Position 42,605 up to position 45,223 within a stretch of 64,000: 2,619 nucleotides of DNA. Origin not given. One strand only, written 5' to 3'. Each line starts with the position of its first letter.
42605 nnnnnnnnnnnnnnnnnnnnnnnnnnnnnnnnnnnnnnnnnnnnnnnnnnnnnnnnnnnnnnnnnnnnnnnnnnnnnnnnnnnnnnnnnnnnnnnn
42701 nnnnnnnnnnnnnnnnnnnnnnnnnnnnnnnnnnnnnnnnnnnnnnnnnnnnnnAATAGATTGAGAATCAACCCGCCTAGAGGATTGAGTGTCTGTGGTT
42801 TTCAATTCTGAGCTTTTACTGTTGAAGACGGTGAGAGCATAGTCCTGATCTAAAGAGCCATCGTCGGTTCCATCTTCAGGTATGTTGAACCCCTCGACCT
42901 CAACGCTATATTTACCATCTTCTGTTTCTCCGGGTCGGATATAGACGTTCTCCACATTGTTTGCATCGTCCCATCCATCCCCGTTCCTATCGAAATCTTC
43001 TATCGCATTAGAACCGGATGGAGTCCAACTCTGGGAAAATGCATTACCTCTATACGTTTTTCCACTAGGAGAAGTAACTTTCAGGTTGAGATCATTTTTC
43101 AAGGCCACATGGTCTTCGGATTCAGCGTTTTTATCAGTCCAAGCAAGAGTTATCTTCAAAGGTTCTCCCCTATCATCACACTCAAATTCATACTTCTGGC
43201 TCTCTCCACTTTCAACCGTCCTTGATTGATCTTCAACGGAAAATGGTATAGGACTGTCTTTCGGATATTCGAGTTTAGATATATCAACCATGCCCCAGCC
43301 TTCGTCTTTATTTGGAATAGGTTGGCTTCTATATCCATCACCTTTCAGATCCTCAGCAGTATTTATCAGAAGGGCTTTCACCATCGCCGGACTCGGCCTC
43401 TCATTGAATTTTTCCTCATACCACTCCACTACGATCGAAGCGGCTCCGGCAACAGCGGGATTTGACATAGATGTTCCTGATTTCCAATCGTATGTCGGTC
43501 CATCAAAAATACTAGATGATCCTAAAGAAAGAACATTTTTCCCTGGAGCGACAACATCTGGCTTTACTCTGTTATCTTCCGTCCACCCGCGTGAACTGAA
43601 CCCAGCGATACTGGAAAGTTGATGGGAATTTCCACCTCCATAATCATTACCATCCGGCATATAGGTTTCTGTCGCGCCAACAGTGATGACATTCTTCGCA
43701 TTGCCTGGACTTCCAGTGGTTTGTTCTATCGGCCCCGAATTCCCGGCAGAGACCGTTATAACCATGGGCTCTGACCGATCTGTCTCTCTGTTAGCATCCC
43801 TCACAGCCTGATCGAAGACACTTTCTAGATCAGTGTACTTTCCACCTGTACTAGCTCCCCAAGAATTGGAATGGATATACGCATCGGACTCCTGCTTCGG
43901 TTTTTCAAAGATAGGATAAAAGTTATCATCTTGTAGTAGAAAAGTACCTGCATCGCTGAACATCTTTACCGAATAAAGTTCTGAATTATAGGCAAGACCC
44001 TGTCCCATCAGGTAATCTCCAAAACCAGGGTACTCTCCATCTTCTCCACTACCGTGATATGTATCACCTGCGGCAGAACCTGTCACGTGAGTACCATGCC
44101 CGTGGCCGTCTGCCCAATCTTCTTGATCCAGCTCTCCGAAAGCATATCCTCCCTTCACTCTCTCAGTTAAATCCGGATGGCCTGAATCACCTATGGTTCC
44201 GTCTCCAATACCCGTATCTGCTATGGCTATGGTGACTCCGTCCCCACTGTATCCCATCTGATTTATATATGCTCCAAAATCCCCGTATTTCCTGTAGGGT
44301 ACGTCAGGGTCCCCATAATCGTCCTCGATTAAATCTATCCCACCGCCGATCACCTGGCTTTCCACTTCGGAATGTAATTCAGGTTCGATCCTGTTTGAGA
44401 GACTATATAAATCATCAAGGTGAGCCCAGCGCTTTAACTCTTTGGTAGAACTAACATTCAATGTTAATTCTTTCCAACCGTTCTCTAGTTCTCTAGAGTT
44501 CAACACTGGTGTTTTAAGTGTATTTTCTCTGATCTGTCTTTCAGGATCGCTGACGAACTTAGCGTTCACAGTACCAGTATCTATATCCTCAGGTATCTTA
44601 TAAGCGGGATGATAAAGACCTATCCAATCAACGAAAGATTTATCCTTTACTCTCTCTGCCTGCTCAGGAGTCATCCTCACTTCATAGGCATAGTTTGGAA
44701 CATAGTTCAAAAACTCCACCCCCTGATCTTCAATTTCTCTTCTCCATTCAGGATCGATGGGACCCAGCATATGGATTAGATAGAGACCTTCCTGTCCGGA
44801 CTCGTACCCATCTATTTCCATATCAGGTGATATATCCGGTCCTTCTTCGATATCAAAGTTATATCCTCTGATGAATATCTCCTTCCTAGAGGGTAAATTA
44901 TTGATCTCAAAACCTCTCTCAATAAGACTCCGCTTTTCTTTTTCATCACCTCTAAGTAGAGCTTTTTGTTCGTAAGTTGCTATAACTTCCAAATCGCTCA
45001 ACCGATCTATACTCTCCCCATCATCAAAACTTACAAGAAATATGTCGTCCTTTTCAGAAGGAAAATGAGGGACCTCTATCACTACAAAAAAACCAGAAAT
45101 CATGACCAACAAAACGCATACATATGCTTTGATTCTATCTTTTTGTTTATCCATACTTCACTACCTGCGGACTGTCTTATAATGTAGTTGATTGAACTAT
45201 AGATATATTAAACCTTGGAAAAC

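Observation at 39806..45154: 1782-aa membrane-anchored surface protein combining S8 subtilase, a long parallel beta-helix and four Ig/Fn3-like domains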

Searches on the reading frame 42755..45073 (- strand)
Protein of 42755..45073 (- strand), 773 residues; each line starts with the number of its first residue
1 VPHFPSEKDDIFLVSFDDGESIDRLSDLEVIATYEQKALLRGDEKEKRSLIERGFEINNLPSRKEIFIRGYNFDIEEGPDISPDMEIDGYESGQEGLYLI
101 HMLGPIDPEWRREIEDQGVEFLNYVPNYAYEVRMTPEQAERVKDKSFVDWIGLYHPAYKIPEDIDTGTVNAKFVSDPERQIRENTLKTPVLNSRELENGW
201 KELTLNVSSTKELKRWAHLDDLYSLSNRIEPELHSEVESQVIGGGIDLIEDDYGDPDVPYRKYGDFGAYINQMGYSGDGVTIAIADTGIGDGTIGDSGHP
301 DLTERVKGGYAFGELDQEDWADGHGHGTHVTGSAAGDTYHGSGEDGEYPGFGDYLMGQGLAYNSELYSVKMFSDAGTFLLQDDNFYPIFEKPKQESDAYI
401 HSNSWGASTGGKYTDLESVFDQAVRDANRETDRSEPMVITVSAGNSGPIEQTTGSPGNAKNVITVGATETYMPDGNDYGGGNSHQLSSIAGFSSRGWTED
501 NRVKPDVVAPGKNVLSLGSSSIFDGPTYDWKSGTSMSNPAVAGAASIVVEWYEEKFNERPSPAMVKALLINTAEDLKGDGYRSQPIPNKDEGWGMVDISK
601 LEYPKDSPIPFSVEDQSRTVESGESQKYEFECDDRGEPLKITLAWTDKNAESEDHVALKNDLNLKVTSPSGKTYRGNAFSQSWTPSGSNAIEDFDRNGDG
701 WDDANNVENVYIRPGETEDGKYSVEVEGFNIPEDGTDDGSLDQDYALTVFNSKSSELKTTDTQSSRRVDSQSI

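Call 35: predict_structure(alignment_id=A1)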
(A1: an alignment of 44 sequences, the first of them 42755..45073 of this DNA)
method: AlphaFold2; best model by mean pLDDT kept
length: 773 residues; sequences in the alignment: 44
mean_pLDDT: 84.9   pTM: 0.70
mean pLDDT of the five models: 84.9, 84.3, 83.6, 80.7, 78.1
residues with pLDDT >= 90: 333; 70-90: 363; 50-70: 47; < 50: 30
segments of 3 or more residues with pLDDT < 50: 1-7, 229-234, 579-583, 763-773
pLDDT, mean of each block of 10 residues (from residue 1): 45 78 76 85 87 86 82 89 91 92 83 91 85 95 92 94 83 85 76 78 87 91 76 62 77 75 89 95 95 88 92 81 93 90 65 85 96 83 80 93 79 84 82 83 69 78 92 83 83 78 90 89 80 91 98 95 97 76 70 93 91 93 94 94 94 82 96 93 89 89 94 94 94 78 95 85 39 32
secondary structure, 60 per line:
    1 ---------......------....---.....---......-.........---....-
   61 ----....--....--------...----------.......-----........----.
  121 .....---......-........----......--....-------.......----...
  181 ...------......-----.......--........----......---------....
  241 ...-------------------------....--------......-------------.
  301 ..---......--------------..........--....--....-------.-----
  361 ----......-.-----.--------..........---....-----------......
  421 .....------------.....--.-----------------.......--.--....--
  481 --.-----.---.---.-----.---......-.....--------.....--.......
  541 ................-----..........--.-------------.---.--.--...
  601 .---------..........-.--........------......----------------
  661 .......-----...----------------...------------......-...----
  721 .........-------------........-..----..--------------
elements in order (helices of 4 or more, strands of 3 or more residues): E10-15 H22-25 E29-33 E37-42 H44-52 E56-59 E65-68 E71-74 E96-102 H108-115 E120-125 E129-134 H136-143 E148-153 H156-159 E167-173 H178-183 E190-195 E201-207 H210-217 E222-227 H237-243 H269-272 E281-286 E306-311 H326-335 H338-341 E365-370 H387-396 E400-403 H415-425 E438-442 E463-469 H475-478 E507-512 E514-518 E527-531 H534-556 H562-571 H598-601 E611-620 E625-632 E639-644 E661-667 E673-675 E707-712 E721-729 E743-750

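Call 39: fold_search(model_id=the predicted structure, library=pdb)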
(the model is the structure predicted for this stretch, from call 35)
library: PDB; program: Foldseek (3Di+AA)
matches with E <= 10: 1261; with E <= 0.001: 175
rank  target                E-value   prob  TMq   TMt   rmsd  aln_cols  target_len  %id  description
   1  1wmd                  4.2e-42  1.00  0.50  0.88   3.1       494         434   32  Crystal Structure of alkaline serine protease KP-43 from Bacillus sp. KSM-KP43 (1.30 angstrom, 100 K) (released 2004-09-14)
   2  5fax_A                5.1e-41  1.00  0.50  0.87   3.2       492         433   32  Structure of subtilase SubHal from Bacillus halmapalus (released 2016-05-18)
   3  3afg_A                8.1e-32  1.00  0.40  0.58  15.9       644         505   21  Crystal structure of ProN-Tk-SP from Thermococcus kodakaraensis (released 2010-08-04)
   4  3afg_B                2.7e-30  1.00  0.40  0.58  16.2       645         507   22  Crystal structure of ProN-Tk-SP from Thermococcus kodakaraensis (released 2010-08-04)
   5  9ues_B                3.4e-29  1.00  0.40  0.70   6.4       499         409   26  Crystal structure of an inactive TKSP mutant in complex with the TKS propeptide (released 2026-02-18)
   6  8jmw_A                7.9e-22  1.00  0.36  0.51   8.0       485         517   25  Fibril form of serine peptidase Vpr (released 2023-12-06)
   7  3whi_A                1.3e-18  1.00  0.31  0.65  15.2       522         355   19  Crystal structure of unautoprocessed form of IS1-inserted Pro-subtilisin E (released 2013-12-25)
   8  5jxi                  2.5e-18  1.00  0.30  0.47  11.5       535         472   16  Structure of the unliganded form of the proprotein convertase furin in presence of EDTA. (released 2016-10-05)
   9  3whi_B                3.6e-18  1.00  0.31  0.65  14.8       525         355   19  Crystal structure of unautoprocessed form of IS1-inserted Pro-subtilisin E (released 2013-12-25)
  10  7o1u                  6.8e-18  1.00  0.30  0.47  11.5       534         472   16  X-ray structure of furin in complex with the guanylhydrazone-based inhibitor 1 (BEV241) (released 2021-09-01)
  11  7o22                  7.6e-18  1.00  0.30  0.48  11.5       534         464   16  X-ray structure of furin in complex with the guanylhydrazone-based inhibitor 4 (mi359) (released 2021-09-01)
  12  6hlb_A                8.6e-18  1.00  0.31  0.48  12.0       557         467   16  X-ray structure of furin in complex with the cyclic peptide c[succinyl-Phe-2-Nal-(Arg)4-Lys]-Arg-4-Amba (released 2019-02-06)
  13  5jxg                  1.3e-17  1.00  0.30  0.47  11.5       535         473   16  Structure of the unliganded form of the proprotein convertase furin. (released 2016-10-05)
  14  1st3                  1.9e-17  1.00  0.30  0.84   3.6       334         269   27  THE CRYSTAL STRUCTURE OF THE BACILLUS LENTUS ALKALINE PROTEASE, SUBTILISIN BL, AT 1.4 ANGSTROMS RESOLUTION (released 1994-01-31)
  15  4omc_B                2.2e-17  1.00  0.30  0.48  11.5       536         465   16  X-ray structure of human furin in complex with the competitive inhibitor meta-guanidinomethyl-Phac-RVR-Amba (released 2014-04-09)
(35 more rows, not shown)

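Call 45: find_related_loci(query=A1, collection=genome_contigs, flank=3000)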
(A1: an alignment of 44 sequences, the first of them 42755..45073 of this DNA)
Query A1 (773 aa) in genome_contigs; peptide patterns used: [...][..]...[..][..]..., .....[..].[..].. (x = any residue, [..] = any of these).
477 stretches matched a pattern; 464 encode a relative of the query (tblastn E <= 1e-3); the best 80 are kept; 80 distinct loci.
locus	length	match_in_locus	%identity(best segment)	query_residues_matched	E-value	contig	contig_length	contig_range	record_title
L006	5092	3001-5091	65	10-708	0e+0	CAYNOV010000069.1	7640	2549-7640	MAG TPA_asm: uncultured Thermoplasmata archaeon isolate binchicken_co32_401 genome assembly, contig: NODE_17147_length_7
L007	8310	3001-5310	56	4-773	0e+0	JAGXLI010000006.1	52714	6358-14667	MAG: Thermoplasmatota archaeon isolate GSL_GSL3510_12 NODE_42_length_52714_cov_10.1571, whole genome shotgun sequence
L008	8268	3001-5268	58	6-760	0e+0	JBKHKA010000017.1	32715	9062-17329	MAG: Candidatus Aenigmatarchaeota archaeon isolate D5M12_30 NODE_354_length_32715_cov_26.405175, whole genome shotgun se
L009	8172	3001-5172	59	27-752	0e+0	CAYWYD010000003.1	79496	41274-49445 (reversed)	MAG TPA_asm: uncultured Thermoplasmata archaeon isolate ERP127260_co1_119 genome assembly, contig: NODE_50_length_79496_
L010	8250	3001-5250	56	7-753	0e+0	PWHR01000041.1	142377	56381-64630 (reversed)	MAG: Thermoplasmata archaeon isolate T1Sed10_119m T1-Sed10-C17, whole genome shotgun sequence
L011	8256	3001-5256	54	10-753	0e+0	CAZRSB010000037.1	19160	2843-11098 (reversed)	MAG TPA_asm: uncultured Thermoplasmata archaeon isolate binchicken_co32_354 genome assembly, contig: NODE_4326_length_19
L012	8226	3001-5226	56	4-752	0e+0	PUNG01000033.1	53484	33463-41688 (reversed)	MAG: Thermoplasmata archaeon isolate B1Sed10_20 B1-Sed10-C314, whole genome shotgun sequence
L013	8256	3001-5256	54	7-751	0e+0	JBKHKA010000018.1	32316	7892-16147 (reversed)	MAG: Candidatus Aenigmatarchaeota archaeon isolate D5M12_30 NODE_364_length_32316_cov_28.909333, whole genome shotgun se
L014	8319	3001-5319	52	8-752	0e+0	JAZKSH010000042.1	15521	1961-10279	MAG: Thermoplasmatota archaeon isolate NA-30cm_bin.11 NODE_412_length_15521_cov_9.090198, whole genome shotgun sequence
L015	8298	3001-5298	51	10-753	0e+0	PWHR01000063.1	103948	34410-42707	MAG: Thermoplasmata archaeon isolate T1Sed10_119m T1-Sed10-C56, whole genome shotgun sequence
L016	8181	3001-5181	54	39-754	0e+0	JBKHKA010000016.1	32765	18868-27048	MAG: Candidatus Aenigmatarchaeota archaeon isolate D5M12_30 NODE_352_length_32765_cov_29.483950, whole genome shotgun se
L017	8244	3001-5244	52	28-752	0e+0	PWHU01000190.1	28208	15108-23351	MAG: Thermoplasmata archaeon isolate T1Sed10_113R1 T1-Sed10-C1176, whole genome shotgun sequence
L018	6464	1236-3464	52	8-752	0e+0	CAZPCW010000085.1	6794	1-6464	MAG TPA_asm: uncultured Thermoplasmata archaeon isolate ERP127260_co1_37 genome assembly, contig: NODE_5324_length_6794_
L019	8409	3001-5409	49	11-753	0e+0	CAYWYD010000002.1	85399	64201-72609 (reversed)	MAG TPA_asm: uncultured Thermoplasmata archaeon isolate ERP127260_co1_119 genome assembly, contig: NODE_40_length_85399_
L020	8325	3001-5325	56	3-773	0e+0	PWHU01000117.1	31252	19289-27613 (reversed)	MAG: Thermoplasmata archaeon isolate T1Sed10_113R1 T1-Sed10-C966, whole genome shotgun sequence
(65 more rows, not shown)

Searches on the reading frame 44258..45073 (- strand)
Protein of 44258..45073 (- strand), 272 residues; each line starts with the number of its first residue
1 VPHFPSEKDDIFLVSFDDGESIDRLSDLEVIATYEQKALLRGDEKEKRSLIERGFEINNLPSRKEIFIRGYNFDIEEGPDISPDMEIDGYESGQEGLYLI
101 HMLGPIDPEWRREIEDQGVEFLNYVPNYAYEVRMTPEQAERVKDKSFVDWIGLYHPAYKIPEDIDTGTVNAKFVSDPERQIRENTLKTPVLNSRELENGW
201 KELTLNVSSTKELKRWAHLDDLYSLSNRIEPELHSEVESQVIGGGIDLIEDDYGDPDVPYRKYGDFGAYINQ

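Call 34: search_protein_families(library=pfam, proteins=[window:44258-45073:-], max_evalue=1)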
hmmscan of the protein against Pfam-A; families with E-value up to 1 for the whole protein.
window:44258-45073:- (272 aa): 1 family
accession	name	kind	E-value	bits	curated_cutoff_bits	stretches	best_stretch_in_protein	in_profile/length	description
PF25583.1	WCX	-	0.019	15.8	23.9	1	178-216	14-48/76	WCX domain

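Call 63: search_protein_representatives(protein=window:44258-45073:-)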
Query: 272 residues. Proteins with E-value up to 0.001 (for the whole library): 1681; up to 1e-10: 407; up to 1e-30: 96. The best 150 are listed.
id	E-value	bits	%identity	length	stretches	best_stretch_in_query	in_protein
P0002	7.4e-98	343.9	56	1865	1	1-272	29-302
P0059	6.2e-70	252.3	48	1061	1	8-272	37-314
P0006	9.9e-69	248.3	46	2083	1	4-272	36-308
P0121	2.5e-68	247.0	46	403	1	8-272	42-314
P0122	4.2e-67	243.0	45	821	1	9-272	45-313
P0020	1.3e-63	231.6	46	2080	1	27-272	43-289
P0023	2.3e-63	230.7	45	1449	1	28-272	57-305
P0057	4.2e-63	229.9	44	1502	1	14-272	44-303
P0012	6.7e-63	229.2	47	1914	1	20-272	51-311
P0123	1.8e-62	227.8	45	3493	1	5-272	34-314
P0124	2.3e-61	224.2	44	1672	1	6-272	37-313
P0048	1.6e-60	221.4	43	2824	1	6-272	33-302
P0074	4.9e-60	219.8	42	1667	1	17-272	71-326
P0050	1.2e-59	218.5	42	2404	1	7-272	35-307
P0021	3.3e-59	217.1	43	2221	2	8-214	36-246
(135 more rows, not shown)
